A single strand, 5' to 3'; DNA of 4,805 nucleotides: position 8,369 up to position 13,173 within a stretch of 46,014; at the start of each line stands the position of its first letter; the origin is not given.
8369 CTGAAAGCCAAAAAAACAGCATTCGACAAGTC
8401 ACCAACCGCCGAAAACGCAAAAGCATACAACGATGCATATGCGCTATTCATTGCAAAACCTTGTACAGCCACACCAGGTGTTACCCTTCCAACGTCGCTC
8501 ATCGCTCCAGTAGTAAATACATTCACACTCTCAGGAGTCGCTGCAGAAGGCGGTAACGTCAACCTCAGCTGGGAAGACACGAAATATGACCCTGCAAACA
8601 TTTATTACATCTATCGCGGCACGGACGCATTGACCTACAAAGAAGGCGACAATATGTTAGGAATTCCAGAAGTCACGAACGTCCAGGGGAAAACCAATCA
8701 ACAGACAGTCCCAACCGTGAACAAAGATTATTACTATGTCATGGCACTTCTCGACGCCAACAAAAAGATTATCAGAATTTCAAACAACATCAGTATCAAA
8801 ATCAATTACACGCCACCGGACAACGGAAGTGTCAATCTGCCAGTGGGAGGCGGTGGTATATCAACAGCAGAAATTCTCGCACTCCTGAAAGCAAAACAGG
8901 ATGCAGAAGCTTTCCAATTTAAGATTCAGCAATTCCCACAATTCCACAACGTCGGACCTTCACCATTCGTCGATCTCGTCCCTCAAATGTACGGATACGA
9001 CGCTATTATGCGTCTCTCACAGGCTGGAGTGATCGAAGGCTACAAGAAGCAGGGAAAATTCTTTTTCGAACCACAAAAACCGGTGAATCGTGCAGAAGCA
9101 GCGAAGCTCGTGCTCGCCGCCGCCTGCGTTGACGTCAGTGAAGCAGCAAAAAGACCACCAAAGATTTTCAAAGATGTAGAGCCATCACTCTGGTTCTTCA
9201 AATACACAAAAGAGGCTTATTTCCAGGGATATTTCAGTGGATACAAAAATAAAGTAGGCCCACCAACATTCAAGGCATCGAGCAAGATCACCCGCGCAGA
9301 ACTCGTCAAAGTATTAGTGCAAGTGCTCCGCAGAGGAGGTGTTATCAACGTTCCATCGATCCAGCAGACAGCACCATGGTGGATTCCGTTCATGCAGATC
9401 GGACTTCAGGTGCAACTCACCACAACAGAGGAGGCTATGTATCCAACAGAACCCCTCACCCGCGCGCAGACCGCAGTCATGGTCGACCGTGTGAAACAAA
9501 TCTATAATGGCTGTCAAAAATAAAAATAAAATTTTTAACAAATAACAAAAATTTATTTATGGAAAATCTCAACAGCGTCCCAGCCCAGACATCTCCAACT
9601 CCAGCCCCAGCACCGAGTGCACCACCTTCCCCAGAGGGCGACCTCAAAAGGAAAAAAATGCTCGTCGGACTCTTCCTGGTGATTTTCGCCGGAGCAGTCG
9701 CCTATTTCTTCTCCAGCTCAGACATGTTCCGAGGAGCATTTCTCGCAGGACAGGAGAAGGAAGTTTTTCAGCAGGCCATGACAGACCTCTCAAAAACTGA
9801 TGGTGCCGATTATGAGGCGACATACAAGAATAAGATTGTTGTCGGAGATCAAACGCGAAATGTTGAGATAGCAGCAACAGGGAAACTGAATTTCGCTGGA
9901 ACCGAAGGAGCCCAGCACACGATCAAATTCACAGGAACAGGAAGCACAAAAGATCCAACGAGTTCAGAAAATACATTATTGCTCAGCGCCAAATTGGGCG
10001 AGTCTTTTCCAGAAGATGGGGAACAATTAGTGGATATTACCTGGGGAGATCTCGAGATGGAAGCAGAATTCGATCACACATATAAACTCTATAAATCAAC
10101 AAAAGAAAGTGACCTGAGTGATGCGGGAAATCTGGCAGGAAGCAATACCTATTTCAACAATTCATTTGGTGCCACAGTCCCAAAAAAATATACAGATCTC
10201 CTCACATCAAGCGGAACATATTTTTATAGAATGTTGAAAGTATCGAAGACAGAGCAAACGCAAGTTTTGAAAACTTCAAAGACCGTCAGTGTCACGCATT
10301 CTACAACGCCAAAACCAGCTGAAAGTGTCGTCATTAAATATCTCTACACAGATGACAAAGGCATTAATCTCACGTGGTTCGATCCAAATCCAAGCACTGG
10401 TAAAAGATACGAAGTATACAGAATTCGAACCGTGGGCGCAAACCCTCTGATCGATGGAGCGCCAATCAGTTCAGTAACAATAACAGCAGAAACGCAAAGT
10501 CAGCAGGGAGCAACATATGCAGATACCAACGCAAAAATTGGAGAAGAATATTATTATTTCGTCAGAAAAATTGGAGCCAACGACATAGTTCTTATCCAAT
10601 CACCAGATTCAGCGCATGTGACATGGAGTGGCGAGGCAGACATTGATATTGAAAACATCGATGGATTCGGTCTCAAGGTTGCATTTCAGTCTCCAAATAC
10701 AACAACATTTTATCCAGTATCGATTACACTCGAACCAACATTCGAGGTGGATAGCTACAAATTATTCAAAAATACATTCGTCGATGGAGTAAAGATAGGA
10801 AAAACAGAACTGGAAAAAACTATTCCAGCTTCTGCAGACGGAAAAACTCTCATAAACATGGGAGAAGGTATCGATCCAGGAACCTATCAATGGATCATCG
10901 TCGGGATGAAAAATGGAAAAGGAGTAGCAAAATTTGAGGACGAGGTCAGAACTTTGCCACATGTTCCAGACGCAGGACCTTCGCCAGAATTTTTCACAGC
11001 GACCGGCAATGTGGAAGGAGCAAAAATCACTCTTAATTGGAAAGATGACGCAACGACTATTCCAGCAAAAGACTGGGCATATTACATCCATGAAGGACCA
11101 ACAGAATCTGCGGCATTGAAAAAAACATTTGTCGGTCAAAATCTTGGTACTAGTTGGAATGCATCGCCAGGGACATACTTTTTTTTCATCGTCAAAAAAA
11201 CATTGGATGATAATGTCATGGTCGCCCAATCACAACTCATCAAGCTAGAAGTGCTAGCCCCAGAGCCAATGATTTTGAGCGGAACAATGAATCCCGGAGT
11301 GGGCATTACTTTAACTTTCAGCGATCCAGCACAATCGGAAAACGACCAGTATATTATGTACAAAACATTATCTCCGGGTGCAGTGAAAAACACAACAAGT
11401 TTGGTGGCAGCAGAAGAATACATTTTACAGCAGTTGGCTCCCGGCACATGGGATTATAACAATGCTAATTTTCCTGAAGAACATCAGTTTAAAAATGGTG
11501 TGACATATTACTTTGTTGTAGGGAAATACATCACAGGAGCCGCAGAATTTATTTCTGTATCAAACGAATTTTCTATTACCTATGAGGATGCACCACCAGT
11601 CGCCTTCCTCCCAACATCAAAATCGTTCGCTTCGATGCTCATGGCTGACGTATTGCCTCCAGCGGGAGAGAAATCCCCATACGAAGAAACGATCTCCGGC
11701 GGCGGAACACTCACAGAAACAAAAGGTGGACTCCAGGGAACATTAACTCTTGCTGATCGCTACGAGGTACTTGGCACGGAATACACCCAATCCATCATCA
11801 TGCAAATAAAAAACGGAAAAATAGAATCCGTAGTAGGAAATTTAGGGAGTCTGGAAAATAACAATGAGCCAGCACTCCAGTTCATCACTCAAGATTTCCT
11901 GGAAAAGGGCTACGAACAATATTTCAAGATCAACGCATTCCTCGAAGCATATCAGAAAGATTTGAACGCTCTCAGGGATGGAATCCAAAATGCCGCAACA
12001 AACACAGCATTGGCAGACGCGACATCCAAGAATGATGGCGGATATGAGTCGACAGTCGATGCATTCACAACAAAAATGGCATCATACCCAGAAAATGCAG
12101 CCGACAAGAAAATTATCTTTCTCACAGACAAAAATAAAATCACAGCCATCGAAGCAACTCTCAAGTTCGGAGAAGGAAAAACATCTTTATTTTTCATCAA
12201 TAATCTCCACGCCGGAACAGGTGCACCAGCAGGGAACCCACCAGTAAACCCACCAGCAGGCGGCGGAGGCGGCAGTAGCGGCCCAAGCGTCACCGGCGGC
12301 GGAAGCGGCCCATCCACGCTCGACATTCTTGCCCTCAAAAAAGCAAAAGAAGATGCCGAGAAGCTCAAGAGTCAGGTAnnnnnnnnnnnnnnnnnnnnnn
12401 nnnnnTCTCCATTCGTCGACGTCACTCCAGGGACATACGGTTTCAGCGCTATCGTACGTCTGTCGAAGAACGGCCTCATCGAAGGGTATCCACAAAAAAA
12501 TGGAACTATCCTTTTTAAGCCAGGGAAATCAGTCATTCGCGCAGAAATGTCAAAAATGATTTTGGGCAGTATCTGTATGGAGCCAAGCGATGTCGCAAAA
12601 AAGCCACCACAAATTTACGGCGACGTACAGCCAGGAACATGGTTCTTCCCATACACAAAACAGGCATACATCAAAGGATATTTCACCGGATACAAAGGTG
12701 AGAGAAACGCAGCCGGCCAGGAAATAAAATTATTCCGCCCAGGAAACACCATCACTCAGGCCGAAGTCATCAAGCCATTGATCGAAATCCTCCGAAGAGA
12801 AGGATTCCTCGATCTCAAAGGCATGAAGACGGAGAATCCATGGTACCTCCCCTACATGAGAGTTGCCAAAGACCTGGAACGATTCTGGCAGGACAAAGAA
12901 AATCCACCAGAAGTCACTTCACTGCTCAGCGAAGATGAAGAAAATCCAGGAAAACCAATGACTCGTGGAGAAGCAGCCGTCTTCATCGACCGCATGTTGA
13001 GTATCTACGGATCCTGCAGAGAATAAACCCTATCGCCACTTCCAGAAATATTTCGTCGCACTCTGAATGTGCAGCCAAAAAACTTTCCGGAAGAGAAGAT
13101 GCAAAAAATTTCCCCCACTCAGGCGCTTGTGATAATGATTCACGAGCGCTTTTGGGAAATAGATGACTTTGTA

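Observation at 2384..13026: Tandem pair of giant FN3-like, SLH-anchored surface proteins (candidate S-layer or envelope scaffold)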

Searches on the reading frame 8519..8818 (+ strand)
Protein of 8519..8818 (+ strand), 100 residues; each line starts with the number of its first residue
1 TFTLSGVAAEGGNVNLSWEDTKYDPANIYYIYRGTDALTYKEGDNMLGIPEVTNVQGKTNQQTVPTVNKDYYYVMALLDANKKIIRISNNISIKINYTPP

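Call 38: search_solved_structures(query=A1, max_evalue=1, show_alignments=2)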
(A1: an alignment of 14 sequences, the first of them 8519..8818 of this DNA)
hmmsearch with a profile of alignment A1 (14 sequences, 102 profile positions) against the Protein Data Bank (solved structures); distinct sequences matched with E-value up to 1: 8.
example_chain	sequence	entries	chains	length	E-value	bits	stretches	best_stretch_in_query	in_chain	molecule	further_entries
3mpc_A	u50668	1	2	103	0.00012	25.5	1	10-88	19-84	Fn3-like protein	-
5g56_A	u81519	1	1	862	0.0016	22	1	10-87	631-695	CARBOHYDRATE BINDING FAMILY 6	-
5z06_A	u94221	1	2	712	0.0037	20.8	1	8-86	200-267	BDI_3064 protein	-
1k85_A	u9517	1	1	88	0.015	18.8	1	4-97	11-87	CHITINASE A1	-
1x5k_A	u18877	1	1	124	0.032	17.7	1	5-84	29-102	Neogenin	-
4u49_A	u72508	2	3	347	0.48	14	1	9-90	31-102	Pectate lyase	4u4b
8oty_A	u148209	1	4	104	0.51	13.9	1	9-83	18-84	Titin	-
4yh7_A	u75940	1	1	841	0.61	13.6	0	10-41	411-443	Receptor-type tyrosine-protein phosphatase delta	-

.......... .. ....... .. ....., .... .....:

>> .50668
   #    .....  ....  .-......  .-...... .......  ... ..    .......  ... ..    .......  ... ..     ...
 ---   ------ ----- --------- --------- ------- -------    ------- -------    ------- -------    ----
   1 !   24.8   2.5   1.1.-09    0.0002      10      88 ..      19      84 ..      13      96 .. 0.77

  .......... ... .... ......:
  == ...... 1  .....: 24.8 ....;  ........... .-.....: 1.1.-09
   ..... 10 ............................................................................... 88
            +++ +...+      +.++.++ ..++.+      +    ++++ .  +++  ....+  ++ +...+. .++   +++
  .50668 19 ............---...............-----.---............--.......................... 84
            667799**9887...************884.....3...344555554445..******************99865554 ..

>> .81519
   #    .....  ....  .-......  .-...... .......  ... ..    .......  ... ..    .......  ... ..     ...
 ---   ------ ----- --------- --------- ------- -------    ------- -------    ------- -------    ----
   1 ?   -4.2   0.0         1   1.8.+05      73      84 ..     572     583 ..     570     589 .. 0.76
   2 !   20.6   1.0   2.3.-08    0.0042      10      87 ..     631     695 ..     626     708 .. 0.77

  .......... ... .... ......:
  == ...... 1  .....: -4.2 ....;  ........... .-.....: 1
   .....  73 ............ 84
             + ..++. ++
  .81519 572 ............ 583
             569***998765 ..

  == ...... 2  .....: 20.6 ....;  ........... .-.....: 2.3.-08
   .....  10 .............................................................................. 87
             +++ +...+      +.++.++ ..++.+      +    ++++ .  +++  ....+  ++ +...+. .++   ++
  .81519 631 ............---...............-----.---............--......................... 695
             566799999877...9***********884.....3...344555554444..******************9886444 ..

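Call 92: search_protein_families(library=pfam, alignment_id=A1, max_evalue=10)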
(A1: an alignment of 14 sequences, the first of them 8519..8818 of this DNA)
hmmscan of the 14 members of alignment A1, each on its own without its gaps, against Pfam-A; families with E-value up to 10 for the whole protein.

A. member 1, window:8519-8818:+ (100 aa): 1 family
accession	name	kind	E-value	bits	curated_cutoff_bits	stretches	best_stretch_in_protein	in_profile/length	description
PF08815.15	Nuc_rec_co-act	-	0.028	14.7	27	1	32-57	17-41/49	Nuclear receptor coactivator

B. families by the number of members that match (of 14 scanned): 8 families
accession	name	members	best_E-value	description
PF18370.7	RGI_lyase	1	0.0051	Rhamnogalacturonan I lyases beta-sheet domain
PF20977.2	GatF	1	0.01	Glutamyl-tRNA(Gln) amidotransferase subunit F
PF08815.15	Nuc_rec_co-act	1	0.028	Nuclear receptor coactivator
PF20773.4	InhA-like_MAM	1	0.034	Immune inhibitor A-like, MAM domain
PF10342.15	Kre9_KNH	1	0.12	Kre9/KNH-like N-terminal Ig-like domain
PF05067.18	Mn_catalase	1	0.13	Manganese containing catalase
PF16800.11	Endopep_inhib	1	0.18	IseA DL-endopeptidase inhibitor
PF12864.12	DUF3822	1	0.28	Protein of unknown function (DUF3822)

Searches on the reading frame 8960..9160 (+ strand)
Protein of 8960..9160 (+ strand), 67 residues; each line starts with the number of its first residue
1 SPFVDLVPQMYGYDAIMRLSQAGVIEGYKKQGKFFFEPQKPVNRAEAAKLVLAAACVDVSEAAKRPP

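Call 21: search_protein_families(library=pfam, proteins=[window:8960-9160:+], max_evalue=10)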
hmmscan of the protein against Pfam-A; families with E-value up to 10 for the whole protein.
seq(67 aa): 1 family
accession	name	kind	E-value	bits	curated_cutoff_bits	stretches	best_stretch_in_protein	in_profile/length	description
PF00395.25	SLH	-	5.5e-08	33.1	20.8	1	10-48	8-44/44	S-layer homology domain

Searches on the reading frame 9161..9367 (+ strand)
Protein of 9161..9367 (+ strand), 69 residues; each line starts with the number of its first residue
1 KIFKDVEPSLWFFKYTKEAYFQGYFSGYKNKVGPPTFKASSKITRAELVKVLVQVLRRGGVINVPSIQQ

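Call 21: search_protein_families(library=pfam, proteins=[window:9161-9367:+], max_evalue=10)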
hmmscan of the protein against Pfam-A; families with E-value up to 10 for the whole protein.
seq(69 aa): 2 families
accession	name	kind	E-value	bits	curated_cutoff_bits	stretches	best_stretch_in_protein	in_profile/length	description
PF00395.25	SLH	-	0.00011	22.5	20.8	1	3-48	2-43/44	S-layer homology domain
PF23627.1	LisH_WDR26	-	0.18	11.7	27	1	40-57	7-24/45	WDR26 Lis-homology motif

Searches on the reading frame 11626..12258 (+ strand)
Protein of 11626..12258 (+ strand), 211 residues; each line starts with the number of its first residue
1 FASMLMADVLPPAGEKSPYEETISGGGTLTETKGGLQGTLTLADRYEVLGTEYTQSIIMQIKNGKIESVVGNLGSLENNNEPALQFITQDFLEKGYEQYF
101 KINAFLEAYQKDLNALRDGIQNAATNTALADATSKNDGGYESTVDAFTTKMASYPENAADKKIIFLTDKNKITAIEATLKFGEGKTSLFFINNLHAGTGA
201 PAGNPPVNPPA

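Call 69: predict_structure(alignment_id=A4)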
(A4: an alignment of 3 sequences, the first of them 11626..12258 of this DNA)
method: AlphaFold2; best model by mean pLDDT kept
length: 211 residues; sequences in the alignment: 3
mean_pLDDT: 32.1   pTM: 0.19
mean pLDDT of the five models: 32.1, 32.0, 31.9, 28.6, 27.8
residues with pLDDT >= 90: 0; 70-90: 0; 50-70: 0; < 50: 211
segments of 3 or more residues with pLDDT < 50: 1-211
pLDDT, mean of each block of 10 residues (from residue 1): 28 34 33 33 30 28 27 30 30 34 36 40 38 34 34 31 35 32 28 29 32 24
secondary structure, 60 per line:
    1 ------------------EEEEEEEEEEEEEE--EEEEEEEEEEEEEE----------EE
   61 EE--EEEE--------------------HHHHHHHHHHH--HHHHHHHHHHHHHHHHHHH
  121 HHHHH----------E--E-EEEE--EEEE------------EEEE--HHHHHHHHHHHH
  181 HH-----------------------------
elements in order: E19-32 E35-48 E59-62 E65-68 H89-99 H102-125 E141-144 E147-150 E163-166 H169-182

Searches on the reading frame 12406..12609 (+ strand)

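Call 21: search_protein_families(library=pfam, proteins=[window:12406-12609:+], max_evalue=10)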
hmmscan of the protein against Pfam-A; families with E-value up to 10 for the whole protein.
seq(68 aa): 1 family
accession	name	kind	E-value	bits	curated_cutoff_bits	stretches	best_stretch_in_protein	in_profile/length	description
PF00395.25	SLH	-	3.4e-06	27.4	20.8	1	2-48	1-43/44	S-layer homology domain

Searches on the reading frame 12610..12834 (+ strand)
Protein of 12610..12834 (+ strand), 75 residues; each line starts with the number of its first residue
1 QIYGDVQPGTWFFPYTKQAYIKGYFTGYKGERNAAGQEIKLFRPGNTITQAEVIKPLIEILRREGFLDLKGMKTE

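Call 21: search_protein_families(library=pfam, proteins=[window:12610-12834:+], max_evalue=10)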
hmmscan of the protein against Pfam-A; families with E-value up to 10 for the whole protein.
seq(75 aa): 1 family
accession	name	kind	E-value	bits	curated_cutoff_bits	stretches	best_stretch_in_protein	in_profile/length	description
PF00395.25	SLH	-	0.02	15.3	20.8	1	3-53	2-43/44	S-layer homology domain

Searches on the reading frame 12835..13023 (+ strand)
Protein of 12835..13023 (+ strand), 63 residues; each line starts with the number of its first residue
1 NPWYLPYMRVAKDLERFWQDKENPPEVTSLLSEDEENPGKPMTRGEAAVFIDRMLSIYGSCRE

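Call 21: search_protein_families(library=pfam, proteins=[window:12835-13023:+], max_evalue=10)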
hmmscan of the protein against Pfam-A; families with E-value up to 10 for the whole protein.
seq(63 aa): 1 family
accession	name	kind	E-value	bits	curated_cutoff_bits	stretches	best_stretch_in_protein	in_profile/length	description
PF00395.25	SLH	-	0.19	12.2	20.8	1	37-48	33-44/44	S-layer homology domain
